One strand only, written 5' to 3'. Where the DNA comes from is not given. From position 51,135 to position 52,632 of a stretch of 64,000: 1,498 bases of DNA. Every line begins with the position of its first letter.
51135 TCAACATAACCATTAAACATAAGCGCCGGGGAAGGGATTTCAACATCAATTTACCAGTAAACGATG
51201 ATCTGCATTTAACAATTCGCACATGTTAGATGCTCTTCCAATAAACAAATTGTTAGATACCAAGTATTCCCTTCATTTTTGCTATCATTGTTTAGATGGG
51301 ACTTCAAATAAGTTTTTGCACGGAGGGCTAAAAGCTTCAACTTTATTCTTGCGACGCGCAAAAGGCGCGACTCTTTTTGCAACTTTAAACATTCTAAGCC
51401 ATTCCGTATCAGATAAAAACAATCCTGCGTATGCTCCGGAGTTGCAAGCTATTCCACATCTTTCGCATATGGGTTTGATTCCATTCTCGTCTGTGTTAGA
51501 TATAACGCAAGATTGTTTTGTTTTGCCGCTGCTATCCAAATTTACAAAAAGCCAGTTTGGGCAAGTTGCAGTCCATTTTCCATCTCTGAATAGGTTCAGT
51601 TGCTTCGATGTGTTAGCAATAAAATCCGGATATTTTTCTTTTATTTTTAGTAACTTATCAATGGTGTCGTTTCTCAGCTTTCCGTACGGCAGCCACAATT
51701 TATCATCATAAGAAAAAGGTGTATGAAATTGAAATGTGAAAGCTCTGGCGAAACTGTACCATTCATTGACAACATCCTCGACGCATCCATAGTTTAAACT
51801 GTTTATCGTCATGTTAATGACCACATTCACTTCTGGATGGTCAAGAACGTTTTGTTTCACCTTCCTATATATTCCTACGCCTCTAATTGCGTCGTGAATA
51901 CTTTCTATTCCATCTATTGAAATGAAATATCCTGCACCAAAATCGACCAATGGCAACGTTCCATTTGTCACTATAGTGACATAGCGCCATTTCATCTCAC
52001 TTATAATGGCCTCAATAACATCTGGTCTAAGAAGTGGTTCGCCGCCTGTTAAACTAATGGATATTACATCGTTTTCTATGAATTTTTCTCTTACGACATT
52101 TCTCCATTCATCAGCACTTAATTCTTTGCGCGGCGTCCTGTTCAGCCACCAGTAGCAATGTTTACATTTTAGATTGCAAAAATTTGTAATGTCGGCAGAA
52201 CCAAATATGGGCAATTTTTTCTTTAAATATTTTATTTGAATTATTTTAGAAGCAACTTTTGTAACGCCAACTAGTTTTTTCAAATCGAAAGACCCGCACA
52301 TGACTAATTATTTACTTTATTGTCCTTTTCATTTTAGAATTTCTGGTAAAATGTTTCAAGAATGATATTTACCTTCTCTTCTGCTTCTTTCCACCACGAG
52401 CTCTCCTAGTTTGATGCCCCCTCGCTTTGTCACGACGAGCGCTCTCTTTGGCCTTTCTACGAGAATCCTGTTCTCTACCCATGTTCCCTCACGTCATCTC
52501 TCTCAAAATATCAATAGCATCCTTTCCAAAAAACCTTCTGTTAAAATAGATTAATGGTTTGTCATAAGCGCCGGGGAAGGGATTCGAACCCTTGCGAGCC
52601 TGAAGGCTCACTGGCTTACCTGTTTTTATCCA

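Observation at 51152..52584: Integrase-less cassette (radical SAM enzyme + tiny basic peptide gene) bracketed by a 22-bp direct repeat of the tRNA-Ser 3' end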

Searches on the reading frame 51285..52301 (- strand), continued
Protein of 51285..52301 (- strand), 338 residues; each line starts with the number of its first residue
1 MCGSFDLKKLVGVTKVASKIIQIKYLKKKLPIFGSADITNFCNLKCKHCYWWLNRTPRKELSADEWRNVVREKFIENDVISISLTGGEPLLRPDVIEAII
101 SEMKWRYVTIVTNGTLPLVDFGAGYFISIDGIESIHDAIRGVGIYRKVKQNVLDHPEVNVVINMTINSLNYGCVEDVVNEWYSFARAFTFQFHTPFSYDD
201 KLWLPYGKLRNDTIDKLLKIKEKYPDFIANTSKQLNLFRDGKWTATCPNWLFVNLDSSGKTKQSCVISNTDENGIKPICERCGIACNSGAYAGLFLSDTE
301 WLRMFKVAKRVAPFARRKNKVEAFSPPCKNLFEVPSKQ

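Call 18: find_related_loci(query=A1, collection=genome_contigs, flank=5000)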
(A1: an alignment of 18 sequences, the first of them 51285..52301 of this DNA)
Query A1 (338 aa) in genome_contigs; peptide patterns used: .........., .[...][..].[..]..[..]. (x = any residue, [..] = any of these).
600 stretches matched a pattern (row limit reached: there are more); 502 encode a relative of the query (tblastn E <= 1e-3); the best 80 are kept; 80 distinct loci.
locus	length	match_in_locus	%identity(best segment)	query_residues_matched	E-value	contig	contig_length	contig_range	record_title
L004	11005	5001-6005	91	1-338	0e+0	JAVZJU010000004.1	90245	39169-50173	MAG: Candidatus Bathyarchaeia archaeon isolate DRTY-6_201901_bins_99 DRTY-6_201901_bins_99_scaffold_4, whole genome shot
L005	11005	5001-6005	91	1-338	0e+0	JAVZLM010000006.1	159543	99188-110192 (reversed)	MAG: Candidatus Bathyarchaeia archaeon isolate DRTY-6_201907_bins_54 DRTY-6_201907_bins_54_scaffold_6, whole genome shot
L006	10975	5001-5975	90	4-333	0e+0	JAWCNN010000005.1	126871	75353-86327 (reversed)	MAG: Candidatus Bathyarchaeia archaeon isolate JZ-2_201709_bins_178 JZ-2_201709_bins_178_scaffold_5, whole genome shotgu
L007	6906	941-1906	88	1-325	0e+0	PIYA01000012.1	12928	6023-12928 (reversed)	MAG: Candidatus Bathyarchaeota archaeon isolate M8_bin163 bin163_scaffold2997, whole genome shotgun sequence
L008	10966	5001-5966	88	1-325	0e+0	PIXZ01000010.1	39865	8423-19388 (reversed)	MAG: Candidatus Bathyarchaeota archaeon isolate M8_bin1642 bin1642_scaffold1192, whole genome shotgun sequence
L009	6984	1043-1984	89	1-314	0e+0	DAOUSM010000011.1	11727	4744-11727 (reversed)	MAG TPA_asm: Candidatus Bathyarchaeota archaeon isolate CSMAG_546 CSMAG_546_k127_108010_length_11727_cov_9.0000, whole g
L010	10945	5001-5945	78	3-320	1e-173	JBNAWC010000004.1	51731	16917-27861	MAG: Candidatus Bathyarchaeales archaeon isolate Kamch4342-D-MF-054 bin100.fa-4, whole genome shotgun sequence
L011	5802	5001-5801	91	1-267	5e-165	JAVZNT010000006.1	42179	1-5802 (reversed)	MAG: Candidatus Bathyarchaeia archaeon isolate DRTY-6_201912_bins_68 DRTY-6_201912_bins_68_scaffold_6, whole genome shot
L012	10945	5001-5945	71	4-317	1e-162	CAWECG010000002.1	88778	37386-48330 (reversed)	MAG: Candidatus Bathyarchaeota archaeon isolate MFD03726.bin.1.224 genome assembly, contig: contig_3302, whole genome sh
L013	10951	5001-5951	68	3-319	1e-151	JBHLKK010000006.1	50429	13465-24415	MAG: Candidatus Hodarchaeota archaeon isolate DZ1B.307 DZ1B.307@1274, whole genome shotgun sequence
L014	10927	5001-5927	65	7-315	7e-146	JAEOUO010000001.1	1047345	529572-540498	MAG: Candidatus Odinarchaeota archaeon isolate J65_bin.29 contig_1, whole genome shotgun sequence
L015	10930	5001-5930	81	5-314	2e-178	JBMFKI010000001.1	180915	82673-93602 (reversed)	MAG: Candidatus Bathyarchaeia archaeon isolate KM4336-19 NODE_1_length_180915_cov_13.570571, whole genome shotgun sequen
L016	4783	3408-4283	53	16-310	2e-105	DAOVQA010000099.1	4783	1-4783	MAG TPA_asm: Candidatus Bathyarchaeota archaeon isolate CSMAG_1563 CSMAG_1563_k141_2571096_length_4783_cov_118.8779, who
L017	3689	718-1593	53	16-310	1e-104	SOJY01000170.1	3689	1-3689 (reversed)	MAG: Candidatus Bathyarchaeum sp. isolate E44_bin4 NODE_18174_length_3689_cov_5.670061, whole genome shotgun sequence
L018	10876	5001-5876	53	16-310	2e-102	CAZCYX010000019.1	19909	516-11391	MAG TPA_asm: uncultured Candidatus Bathyarchaeia archaeon isolate binchicken_co187_15 genome assembly, contig: NODE_352_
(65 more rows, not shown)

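Call 36: find_encoding_contigs(protein=P0040, flank=7000, max_places=2)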
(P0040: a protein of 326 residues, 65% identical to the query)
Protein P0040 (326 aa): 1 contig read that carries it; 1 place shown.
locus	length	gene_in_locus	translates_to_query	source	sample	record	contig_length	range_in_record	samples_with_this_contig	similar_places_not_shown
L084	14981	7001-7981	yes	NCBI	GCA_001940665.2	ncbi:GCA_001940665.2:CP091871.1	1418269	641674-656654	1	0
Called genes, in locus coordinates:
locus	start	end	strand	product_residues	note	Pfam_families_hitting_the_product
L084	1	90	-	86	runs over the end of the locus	PF00276:Ribosomal_L23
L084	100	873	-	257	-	PF00573:Ribosomal_L4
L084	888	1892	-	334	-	PF00297:Ribosomal_L3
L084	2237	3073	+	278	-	PF02598:Methyltrn_RNA_3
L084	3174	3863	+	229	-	PF02732:ERCC4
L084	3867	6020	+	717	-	PF00009:GTP_EFTU, PF03144:GTP_EFTU_D2, PF22042:EF-G_D2, PF14492:EFG_III, PF00679:EFG_C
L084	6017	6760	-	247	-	PF00899:ThiF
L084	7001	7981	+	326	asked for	PF04055:Radical_SAM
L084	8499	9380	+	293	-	-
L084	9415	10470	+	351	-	PF13248:Zn_ribbon_3 (faint), PF20097:DUF6487 (faint), PF13240:Zn_Ribbon_1 (weak)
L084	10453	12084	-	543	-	PF01850:PIN (weak), PF00437:T2SSE (weak)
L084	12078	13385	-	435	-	PF13393:tRNA-synt_His, PF00587:tRNA-synt_2b, PF03129:HGTP_anticodon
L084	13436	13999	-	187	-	PF02778:tRNA_int_endo_N, PF01974:tRNA_int_endo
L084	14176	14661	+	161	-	PF01750:HycI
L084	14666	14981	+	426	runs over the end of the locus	PF01008:IF-2B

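Call 37: find_encoding_contigs(protein=P0087, flank=7000, max_places=2)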
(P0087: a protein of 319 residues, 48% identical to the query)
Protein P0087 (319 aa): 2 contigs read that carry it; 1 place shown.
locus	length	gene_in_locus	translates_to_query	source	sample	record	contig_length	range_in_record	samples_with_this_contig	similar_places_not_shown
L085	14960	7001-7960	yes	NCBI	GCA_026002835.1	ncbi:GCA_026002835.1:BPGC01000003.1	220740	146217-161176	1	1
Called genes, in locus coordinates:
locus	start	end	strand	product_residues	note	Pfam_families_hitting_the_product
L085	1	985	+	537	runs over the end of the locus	PF18765:Polbeta (weak)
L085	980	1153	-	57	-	PF01599:Ribosomal_S27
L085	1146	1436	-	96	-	PF01282:Ribosomal_S24e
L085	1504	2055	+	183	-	PF03745:DUF309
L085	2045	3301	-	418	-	PF01676:Metalloenzyme, PF10143:PhosphMutase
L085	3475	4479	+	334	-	PF02744:GalP_UDP_tr_C (weak)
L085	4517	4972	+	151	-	-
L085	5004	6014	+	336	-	PF01734:Patatin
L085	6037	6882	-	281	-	PF00970:FAD_binding_6, PF00175:NAD_binding_1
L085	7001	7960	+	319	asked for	PF04055:Radical_SAM, PF13353:Fer4_12 (weak)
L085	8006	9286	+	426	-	PF00070:Pyr_redox (faint), PF01266:DAO, PF06039:Mqo (faint), PF13450:NAD_binding_8 (weak)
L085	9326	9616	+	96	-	PF01918:Alba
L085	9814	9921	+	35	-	-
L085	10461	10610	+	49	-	-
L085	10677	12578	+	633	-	PF01558:POR, PF01855:POR_N, PF02780:Transketolase_C (weak), PF17147:PFOR_II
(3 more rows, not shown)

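Call 58: search_solved_structures(query=A1, max_evalue=0.001)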
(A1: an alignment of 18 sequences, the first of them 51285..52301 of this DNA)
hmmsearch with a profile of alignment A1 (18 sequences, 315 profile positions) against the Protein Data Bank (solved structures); distinct sequences matched with E-value up to 0.001: 23.
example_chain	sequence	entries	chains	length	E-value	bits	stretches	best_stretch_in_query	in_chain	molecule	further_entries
6efn_A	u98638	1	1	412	1e-21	80.6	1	31-186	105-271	Sporulation killing factor maturation protein SkfB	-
7tol_A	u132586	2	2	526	6.4e-10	41.9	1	30-194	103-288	glycerol dibiphytanyl glycerol tetraether - macrocyclic archaeol synthase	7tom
8ai1_A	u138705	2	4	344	1.4e-09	40.7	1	38-170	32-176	Putative peptide biosynthesis protein YydG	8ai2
8ai3_A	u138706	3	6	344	1.6e-09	40.6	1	38-170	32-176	Putative peptide biosynthesis protein YydG | Radical SAM core domain-containing protein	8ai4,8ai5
8ai6_A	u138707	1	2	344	1.9e-09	40.3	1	38-170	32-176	Putative peptide biosynthesis protein YydG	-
8wm2_A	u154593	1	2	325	4e-08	36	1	32-124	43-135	Fe-S radical SAM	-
5v1q_A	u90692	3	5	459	2.5e-07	33.3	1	31-118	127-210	Radical SAM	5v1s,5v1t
6c8v_A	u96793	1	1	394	1e-06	31.3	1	39-132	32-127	Coenzyme PQQ synthesis protein E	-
2fb2_A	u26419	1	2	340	2.7e-06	29.9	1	40-193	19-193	Molybdenum cofactor biosynthesis protein A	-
5wgg_A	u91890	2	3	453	3.2e-06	29.7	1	39-151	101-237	Radical SAM domain protein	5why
1tv7_A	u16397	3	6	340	3.4e-06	29.6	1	41-192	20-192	Molybdenum cofactor biosynthesis protein A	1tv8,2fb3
7vob_C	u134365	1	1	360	5.9e-06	28.8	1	42-143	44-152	Cytosylglucuronate decarboxylase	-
7voc_C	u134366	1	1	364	6e-06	28.8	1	42-143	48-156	Cytosylglucuronate decarboxylase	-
7wzv_A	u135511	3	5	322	8.3e-06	28.3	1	44-134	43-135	4Fe-4S cluster-binding domain-containing protein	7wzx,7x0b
6b4c_A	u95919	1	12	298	3.5e-05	26.3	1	38-174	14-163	Viperin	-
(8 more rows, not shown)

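Call 65: predict_structure(alignment_id=A1)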
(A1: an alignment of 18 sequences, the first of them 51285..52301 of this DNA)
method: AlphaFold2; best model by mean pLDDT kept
length: 338 residues; sequences in the alignment: 18
mean_pLDDT: 84.5   pTM: 0.82
mean pLDDT of the five models: 84.5, 84.3, 84.1, 83.5, 81.8
residues with pLDDT >= 90: 207; 70-90: 81; 50-70: 16; < 50: 34
segments of 3 or more residues with pLDDT < 50: 1-5, 310-338
pLDDT, mean of each block of 10 residues (from residue 1): 51 82 92 92 85 79 97 93 92 96 85 95 92 95 96 92 96 97 94 91 96 98 93 96 90 91 70 79 90 91 71 36 33 35
secondary structure, 60 per line:
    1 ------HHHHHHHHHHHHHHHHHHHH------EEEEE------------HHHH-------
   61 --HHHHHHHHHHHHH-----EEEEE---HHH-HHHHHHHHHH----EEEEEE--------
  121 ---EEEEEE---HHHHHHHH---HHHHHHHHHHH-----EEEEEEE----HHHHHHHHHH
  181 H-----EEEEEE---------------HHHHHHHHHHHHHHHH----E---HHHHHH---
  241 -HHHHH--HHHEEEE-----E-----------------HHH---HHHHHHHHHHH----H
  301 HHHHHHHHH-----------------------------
elements in order: H7-26 E33-37 H50-53 H63-75 E81-85 H93-102 E107-112 E124-129 H133-140 H144-154 E160-166 H171-181 E187-192 H208-223 H232-237 H242-246 E252-255 H285-295 H300-309
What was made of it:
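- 51285..52301 (-): Radical SAM enzyme of the SPASM/twitch type. It has CxxxCxxC (C42, C46, C49) plus four invariant C-terminal Cys (C247, C265, C279, C282). The last ~17 residues are a read-through tail absent from relatives. AF2 model with pLDDT 84.5, below 50 for residues 310-338 (call 65).
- The enzyme has no RRE or other peptide-binding N-terminal domain; its core begins at about residue 33 (call 65).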

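Call 68: fold_search(model_id=the predicted structure, library=pdb)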
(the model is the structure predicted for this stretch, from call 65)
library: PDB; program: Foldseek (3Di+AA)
matches with E <= 10: 1107; with E <= 0.001: 59
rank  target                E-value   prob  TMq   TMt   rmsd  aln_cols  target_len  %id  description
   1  6efn                  6.4e-13  1.00  0.58  0.52   6.7       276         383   24  Structure of a RiPP maturase, SkfB (released 2018-10-24)
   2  5why_B                3.2e-10  1.00  0.56  0.46  15.1       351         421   16  Structural Insights into Thioether Bond Formation in the Biosynthesis of Sactipeptides (released 2017-07-26)
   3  5v1s_A                3.4e-10  1.00  0.54  0.44   5.3       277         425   18  Crystal structure of Streptococcus suis SuiB bound to S-adenosylmethionine (released 2017-08-30)
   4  5v1t_A                3.6e-10  1.00  0.58  0.46   6.5       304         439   18  Crystal structure of Streptococcus suis SuiB bound to precursor peptide SuiA (released 2017-08-30)
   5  7vob                  7.1e-10  1.00  0.53  0.55   8.0       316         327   16  The crystal structure of a Radical SAM Enzyme BlsE involved in the Biosynthesis of Blasticidin S (released 2022-05-04)
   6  5v1q_B                8.0e-10  1.00  0.57  0.45   7.8       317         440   16  Crystal structure of Streptococcus suis SuiB (released 2017-08-30)
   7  5wgg_A                1.0e-09  1.00  0.51  0.40   9.6       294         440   17  Structural Insights into Thioether Bond Formation in the Biosynthesis of Sactipeptides (released 2017-07-26)
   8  4k39_B                2.1e-09  1.00  0.53  0.51  10.0       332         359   16  Native anSMEcpe with bound AdoMet and Cp18Cys peptide (released 2013-05-08)
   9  6q2p_B                4.5e-09  1.00  0.55  0.62   7.1       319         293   16  Crystal structure of mouse viperin bound to cytidine triphosphate and S-adenosylhomocysteine (released 2020-01-22)
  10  5why_A                5.1e-09  1.00  0.54  0.44  11.5       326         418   18  Structural Insights into Thioether Bond Formation in the Biosynthesis of Sactipeptides (released 2017-07-26)
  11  7n7h                  7.3e-09  1.00  0.48  0.55   5.7       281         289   14  X-ray crystal structure of Viperin-like enzyme from Nematostella vectensis (released 2021-07-07)
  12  6q2q_B                8.2e-09  1.00  0.50  0.58   5.1       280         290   15  Crystal structure of mouse viperin bound to uridine triphosphate and S-adenosylhomocysteine (released 2020-01-22)
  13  4k39_A                8.7e-09  1.00  0.54  0.51  10.0       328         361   18  Native anSMEcpe with bound AdoMet and Cp18Cys peptide (released 2013-05-08)
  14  9dfw_C                1.4e-08  1.00  0.53  0.62   6.9       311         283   16  X-ray crystal structure of an engineered Viperin-like enzyme from T. virens with bound CTP and SAM (released 2025-02-12)
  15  9dfw_A                1.5e-08  1.00  0.50  0.58   4.5       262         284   14  X-ray crystal structure of an engineered Viperin-like enzyme from T. virens with bound CTP and SAM (released 2025-02-12)
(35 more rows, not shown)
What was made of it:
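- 51285..52301 (-): Foldseek best matches are SkfB, CteB, SuiB, BlsE and anSME at TM about 0.55 (call 68).
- On SPASM/twitch radical SAM subgroup: The best Foldseek hits are SkfB, CteB, SuiB, BlsE and anSME (call 68).
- Closest known: SPASM/twitch-domain radical SAM enzymes: SkfB, CteB, SuiB, anSME and BlsE. Same: Best Foldseek and PDB-profile matches (calls 58, 68).
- The closest solved structures of the enzyme are peptide-modifying SPASM/twitch enzymes: SkfB, CteB, SuiB and anSME (calls 58, 68).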

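Call 69: search_protein_families(library=padloc, proteins=[window:51285-52301:-], max_evalue=0.01)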
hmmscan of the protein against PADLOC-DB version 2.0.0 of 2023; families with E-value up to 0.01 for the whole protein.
window:51285-52301:- (338 aa): 2 families
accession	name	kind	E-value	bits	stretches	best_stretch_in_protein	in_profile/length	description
PDLC02903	pVip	-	4.4e-13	47.3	1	38-116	6-80/257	Viperins not associated with kinases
PDLC02904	pVip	-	1.6e-09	35.7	1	38-171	9-154/262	Viperins associated with kinases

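Call 79: find_encoding_contigs(protein=window:51285-52301:-, flank=3000, max_places=4)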
Protein window:51285-52301:- (338 aa): no gene with exactly this product is on record in the collection.

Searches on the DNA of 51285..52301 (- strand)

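Call 13: search_rna_families(sources=[L001, L002, L003], threshold=gathering)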
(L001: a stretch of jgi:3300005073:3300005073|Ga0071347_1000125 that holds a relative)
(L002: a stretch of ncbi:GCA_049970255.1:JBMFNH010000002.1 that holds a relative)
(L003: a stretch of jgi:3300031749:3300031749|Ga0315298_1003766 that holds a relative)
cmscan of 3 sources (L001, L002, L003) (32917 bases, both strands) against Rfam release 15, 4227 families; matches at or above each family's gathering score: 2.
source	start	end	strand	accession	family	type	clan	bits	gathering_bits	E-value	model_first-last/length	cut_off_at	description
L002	5560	5685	+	RF00005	tRNA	Gene; tRNA;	CL00001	49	29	9.4e-08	1-71/71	no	tRNA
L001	5688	5796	+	RF00005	tRNA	Gene; tRNA;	CL00001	39.3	29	4.6e-05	1-71/71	no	tRNA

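Call 40: search_rna_families(sources=[L023, L019, L012, L013, L014, L007, L009, L006, L004, L005], threshold=gathering)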
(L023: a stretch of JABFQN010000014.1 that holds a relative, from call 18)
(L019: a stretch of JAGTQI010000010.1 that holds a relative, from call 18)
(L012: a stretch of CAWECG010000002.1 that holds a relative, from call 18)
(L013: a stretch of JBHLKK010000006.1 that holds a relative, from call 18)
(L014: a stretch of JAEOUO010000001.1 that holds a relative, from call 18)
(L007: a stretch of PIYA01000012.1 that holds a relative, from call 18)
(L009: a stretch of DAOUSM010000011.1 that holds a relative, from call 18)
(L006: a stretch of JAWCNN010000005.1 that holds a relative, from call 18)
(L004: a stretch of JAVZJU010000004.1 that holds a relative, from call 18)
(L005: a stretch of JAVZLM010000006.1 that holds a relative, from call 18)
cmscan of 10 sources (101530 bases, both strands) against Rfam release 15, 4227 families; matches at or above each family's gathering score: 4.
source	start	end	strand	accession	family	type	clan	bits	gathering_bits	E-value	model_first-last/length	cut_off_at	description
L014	8998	9087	-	RF00005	tRNA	Gene; tRNA;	CL00001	52.8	29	2.7e-08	1-71/71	no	tRNA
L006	4602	4721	+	RF00005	tRNA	Gene; tRNA;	CL00001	51.9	29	4.8e-08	1-71/71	no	tRNA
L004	4638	4761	+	RF00005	tRNA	Gene; tRNA;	CL00001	51.1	29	7.9e-08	1-71/71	no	tRNA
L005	4588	4707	+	RF00005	tRNA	Gene; tRNA;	CL00001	50.3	29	1.3e-07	1-71/71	no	tRNA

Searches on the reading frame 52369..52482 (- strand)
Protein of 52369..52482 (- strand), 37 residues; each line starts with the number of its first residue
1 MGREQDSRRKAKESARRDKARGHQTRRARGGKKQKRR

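Call 6: search_protein_families(library=pfam, proteins=[window:52369-52482:-], max_evalue=0.01)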
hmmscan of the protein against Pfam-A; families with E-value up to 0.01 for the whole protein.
window:52369-52482:- (37 aa): 0 families

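Call 7: search_protein_families(library=ncbifam, proteins=[window:52369-52482:-], max_evalue=0.1)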
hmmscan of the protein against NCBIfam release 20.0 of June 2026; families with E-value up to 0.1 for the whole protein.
window:52369-52482:- (37 aa): 0 families

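Call 69: search_protein_families(library=padloc, proteins=[window:52369-52482:-], max_evalue=0.01)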
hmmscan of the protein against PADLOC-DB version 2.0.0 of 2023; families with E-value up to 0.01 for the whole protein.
window:52369-52482:- (37 aa): 0 families
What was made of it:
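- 52369..52482 (-): Real 37-codon gene for a very basic protein (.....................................). It is co-oriented with the radical SAM gene and directly upstream of it. There is no Pfam, NCBIfam or PADLOC match (calls 6, 7, 69).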
